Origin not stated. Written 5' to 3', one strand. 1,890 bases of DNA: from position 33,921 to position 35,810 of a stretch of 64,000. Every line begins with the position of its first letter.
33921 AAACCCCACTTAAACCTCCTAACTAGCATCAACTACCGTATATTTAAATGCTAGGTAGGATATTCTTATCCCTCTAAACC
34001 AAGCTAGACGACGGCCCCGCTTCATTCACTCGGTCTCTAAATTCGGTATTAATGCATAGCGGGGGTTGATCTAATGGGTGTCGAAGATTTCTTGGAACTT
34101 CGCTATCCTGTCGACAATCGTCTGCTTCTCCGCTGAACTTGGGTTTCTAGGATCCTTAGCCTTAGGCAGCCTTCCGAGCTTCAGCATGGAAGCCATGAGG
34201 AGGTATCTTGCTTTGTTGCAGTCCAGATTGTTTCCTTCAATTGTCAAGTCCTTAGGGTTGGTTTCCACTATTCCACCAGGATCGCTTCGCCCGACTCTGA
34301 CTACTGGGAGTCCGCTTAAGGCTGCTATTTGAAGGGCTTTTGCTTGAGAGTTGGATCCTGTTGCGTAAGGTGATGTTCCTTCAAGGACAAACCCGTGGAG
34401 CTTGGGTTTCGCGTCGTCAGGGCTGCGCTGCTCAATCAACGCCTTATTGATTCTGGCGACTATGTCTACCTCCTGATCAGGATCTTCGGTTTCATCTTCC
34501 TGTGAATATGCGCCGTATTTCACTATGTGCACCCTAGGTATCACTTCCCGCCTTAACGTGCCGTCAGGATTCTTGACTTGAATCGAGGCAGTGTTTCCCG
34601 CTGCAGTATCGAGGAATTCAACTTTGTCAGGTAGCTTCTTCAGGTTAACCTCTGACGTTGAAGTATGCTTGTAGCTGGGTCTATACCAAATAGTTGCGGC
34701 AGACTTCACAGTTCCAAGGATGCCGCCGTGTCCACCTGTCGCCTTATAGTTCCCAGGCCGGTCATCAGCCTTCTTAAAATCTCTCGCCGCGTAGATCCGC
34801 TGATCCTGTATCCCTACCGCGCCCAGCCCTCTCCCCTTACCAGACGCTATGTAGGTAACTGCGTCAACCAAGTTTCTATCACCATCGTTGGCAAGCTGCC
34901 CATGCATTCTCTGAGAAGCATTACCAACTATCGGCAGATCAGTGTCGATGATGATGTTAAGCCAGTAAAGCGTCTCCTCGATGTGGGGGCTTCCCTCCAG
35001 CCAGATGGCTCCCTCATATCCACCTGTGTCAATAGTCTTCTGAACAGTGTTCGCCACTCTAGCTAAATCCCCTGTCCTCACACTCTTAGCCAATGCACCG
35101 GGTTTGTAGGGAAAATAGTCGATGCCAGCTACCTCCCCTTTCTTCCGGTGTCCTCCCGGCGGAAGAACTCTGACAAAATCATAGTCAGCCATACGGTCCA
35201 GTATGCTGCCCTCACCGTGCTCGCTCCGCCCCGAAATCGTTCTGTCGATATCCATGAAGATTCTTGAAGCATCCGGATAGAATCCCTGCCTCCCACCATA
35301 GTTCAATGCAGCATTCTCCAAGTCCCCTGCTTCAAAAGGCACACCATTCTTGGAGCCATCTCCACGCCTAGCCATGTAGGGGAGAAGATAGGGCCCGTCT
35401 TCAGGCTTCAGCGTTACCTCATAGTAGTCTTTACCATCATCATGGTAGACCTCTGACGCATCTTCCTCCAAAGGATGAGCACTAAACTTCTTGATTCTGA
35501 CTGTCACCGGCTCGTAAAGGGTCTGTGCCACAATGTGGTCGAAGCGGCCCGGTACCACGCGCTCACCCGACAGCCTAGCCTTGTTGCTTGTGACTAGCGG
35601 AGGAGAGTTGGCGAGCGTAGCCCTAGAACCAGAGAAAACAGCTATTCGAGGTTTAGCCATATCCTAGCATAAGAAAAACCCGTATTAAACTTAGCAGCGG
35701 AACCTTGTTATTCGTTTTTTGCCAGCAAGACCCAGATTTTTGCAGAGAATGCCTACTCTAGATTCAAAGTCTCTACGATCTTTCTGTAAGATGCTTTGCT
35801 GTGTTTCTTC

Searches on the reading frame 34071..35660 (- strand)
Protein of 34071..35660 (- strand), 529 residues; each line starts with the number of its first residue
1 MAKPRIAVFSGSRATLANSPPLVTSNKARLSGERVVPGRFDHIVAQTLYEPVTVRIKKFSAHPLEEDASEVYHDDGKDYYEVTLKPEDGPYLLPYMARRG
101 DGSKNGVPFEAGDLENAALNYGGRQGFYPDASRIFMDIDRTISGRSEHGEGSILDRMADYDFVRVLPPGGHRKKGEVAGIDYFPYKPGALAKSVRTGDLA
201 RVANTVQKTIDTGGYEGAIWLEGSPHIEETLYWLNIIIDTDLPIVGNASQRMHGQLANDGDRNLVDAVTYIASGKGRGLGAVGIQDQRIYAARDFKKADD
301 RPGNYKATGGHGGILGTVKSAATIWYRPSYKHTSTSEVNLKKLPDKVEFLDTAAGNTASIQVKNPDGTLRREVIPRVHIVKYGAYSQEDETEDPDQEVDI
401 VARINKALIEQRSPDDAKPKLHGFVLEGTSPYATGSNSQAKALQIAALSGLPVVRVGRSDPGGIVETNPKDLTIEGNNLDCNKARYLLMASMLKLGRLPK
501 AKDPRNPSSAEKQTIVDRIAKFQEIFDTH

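Call 10: search_protein_families(library=pfam, proteins=[window:34071-35660:-], max_evalue=0.01)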
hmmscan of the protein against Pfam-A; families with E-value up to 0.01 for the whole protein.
window:34071-35660:- (529 aa): 2 families
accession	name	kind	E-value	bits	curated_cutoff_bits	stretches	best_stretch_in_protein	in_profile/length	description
PF00710.25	Asparaginase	-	6.8e-12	45.7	22.5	1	194-299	57-162/193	Asparaginase, N-terminal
PF17763.6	Asparaginase_C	-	0.0021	18.4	34.6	1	418-492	21-101/114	Glutaminase/Asparaginase C-terminal domain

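Call 40: find_homologous_proteins(query=window:34071-35660:-, max_evalue=1e-30)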
Query window:34071-35660:- (529 aa): 3030 proteins with E <= 1e-30 among 8000 candidates; the best 120 are listed.
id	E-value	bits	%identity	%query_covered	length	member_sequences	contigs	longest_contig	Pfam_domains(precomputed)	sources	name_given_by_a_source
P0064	0.0e+0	1201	100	100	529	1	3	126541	PF00710.26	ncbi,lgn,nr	ncbi:MAG: asparaginase [Thaumarchaeota archaeon]|nr:asparaginase [Nitrososphaerota archaeon]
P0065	5.5e-272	921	74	100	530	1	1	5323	PF00710.26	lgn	-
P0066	1.6e-267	906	74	100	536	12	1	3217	PF00710.26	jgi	-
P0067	1.3e-264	897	73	100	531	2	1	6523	PF00710.26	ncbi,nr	ncbi:MAG TPA: asparaginase domain-containing protein [Candidatus Bathyarchaeia archaeon]|nr:asparagi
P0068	5.5e-260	881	72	100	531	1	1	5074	PF00710.26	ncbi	-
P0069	2.7e-258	876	72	100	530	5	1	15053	PF00710.26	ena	-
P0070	2.4e-254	863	71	100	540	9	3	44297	PF00710.26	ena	-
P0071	1.9e-253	860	71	100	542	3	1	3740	PF00710.26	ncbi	-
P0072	4.4e-253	859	71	100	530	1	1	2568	PF00710.26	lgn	-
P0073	2.7e-252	856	70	100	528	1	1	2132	PF00710.26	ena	-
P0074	2.6e-251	853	71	100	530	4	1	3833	PF00710.26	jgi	-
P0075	6.8e-251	851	70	100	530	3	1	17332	PF00710.26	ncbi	-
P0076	1.4e-249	847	70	100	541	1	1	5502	PF00710.26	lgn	-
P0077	4.2e-249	846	70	100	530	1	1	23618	PF00710.26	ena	-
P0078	5.9e-249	845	70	100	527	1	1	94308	PF00710.26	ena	-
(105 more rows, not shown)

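Call 41: find_encoding_contigs(protein=P0064, flank=10000, max_places=5)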
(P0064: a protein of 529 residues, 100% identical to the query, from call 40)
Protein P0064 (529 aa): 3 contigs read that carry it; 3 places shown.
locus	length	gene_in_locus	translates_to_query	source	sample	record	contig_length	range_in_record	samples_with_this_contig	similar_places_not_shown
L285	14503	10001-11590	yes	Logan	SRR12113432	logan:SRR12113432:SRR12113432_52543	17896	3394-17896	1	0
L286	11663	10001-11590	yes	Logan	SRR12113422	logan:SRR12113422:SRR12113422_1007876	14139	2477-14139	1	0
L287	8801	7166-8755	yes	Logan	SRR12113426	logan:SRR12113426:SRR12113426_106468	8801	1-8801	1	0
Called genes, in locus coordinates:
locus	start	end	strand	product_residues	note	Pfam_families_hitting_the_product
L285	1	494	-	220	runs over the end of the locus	PF03483:B3_4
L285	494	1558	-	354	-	PF00579:tRNA-synt_1b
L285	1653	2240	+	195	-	-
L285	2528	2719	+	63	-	-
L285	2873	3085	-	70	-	-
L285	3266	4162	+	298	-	PF13793:Pribosyltran_N, PF00156:Pribosyltran, PF14572:Pribosyl_synth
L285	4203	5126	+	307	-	PF23023:Anti-Pycsar_Apyc1, PF00753:Lactamase_B (weak), PF12706:Lactamase_B_2 (weak)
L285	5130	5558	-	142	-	PF01877:RNA_binding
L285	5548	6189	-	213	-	PF13238:AAA_18, PF13207:AAA_17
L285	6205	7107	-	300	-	PF04909:Amidohydro_2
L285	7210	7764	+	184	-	PF10469:AKAP7_NLS, PF02834:LigT_PEase, PF13563:2_5_RNA_ligase2, PF02834:LigT_PEase (weak)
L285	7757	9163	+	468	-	PF01909:NTP_transf_2, PF09249:tRNA_NucTransf2, PF21133:CAA_C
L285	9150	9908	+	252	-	-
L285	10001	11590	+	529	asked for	PF00710:Asparaginase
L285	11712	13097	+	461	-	PF00589:Phage_integrase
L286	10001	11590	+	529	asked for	PF00710:Asparaginase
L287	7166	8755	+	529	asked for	PF00710:Asparaginase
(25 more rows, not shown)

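Call 42: find_encoding_contigs(protein=P0069, flank=6000, max_places=2)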
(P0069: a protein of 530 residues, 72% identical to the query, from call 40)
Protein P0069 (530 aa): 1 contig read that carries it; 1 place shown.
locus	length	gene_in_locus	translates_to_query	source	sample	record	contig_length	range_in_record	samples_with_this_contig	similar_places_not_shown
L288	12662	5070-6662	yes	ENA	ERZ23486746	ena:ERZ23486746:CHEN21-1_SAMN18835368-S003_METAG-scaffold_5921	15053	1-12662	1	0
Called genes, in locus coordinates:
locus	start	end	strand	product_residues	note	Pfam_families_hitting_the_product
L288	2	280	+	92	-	?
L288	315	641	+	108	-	PF00085:Thioredoxin, PF14595:Thioredoxin_9 (weak), PF13098:Thioredoxin_2, PF13905:Thioredoxin_8 (faint)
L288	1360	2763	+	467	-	PF07728:AAA_5 (faint)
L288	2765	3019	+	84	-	-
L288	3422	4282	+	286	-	PF01435:Peptidase_M48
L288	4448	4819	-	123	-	PF01521:Fe-S_biosyn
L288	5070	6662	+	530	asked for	PF00710:Asparaginase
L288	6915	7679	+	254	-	PF00596:Aldolase_II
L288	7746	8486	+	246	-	PF00596:Aldolase_II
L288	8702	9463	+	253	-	PF00596:Aldolase_II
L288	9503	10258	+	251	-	PF00596:Aldolase_II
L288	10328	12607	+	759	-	PF01315:Ald_Xan_dh_C, PF02738:MoCoBD_1, PF20256:MoCoBD_2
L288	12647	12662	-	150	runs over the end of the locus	PF22091:DUF6941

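Call 43: find_encoding_contigs(protein=P0070, flank=6000, max_places=3)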
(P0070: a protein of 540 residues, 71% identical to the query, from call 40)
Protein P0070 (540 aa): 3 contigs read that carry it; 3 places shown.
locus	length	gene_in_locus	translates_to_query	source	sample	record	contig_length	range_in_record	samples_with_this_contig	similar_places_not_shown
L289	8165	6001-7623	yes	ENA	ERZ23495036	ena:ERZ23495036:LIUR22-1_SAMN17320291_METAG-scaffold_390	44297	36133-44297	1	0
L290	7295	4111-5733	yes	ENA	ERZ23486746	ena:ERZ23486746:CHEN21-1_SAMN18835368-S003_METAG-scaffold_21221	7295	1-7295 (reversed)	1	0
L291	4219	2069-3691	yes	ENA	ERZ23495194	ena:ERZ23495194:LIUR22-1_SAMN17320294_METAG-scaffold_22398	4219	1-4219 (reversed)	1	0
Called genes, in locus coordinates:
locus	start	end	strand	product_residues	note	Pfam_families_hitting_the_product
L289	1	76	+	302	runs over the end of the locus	PF23023:Anti-Pycsar_Apyc1, PF12706:Lactamase_B_2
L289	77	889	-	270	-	PF01261:AP_endonuc_2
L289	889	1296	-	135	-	PF01877:RNA_binding (weak)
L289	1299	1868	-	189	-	PF13207:AAA_17, PF13238:AAA_18 (weak)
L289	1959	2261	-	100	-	PF10437:Lip_prot_lig_C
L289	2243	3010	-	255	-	PF21948:LplA-B_cat, PF03099:BPL_LplA_LipB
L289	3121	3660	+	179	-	PF02834:LigT_PEase, PF10469:AKAP7_NLS, PF13563:2_5_RNA_ligase2, PF02834:LigT_PEase (weak)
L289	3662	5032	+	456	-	PF01909:NTP_transf_2 (weak), PF09249:tRNA_NucTransf2, PF21133:CAA_C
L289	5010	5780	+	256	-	-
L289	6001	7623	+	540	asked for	PF00710:Asparaginase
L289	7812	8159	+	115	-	-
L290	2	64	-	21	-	?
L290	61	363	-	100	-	PF10437:Lip_prot_lig_C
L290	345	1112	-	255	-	PF21948:LplA-B_cat, PF03099:BPL_LplA_LipB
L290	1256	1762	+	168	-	PF02834:LigT_PEase, PF10469:AKAP7_NLS, PF13563:2_5_RNA_ligase2, PF02834:LigT_PEase (weak)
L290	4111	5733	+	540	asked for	PF00710:Asparaginase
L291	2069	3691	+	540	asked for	PF00710:Asparaginase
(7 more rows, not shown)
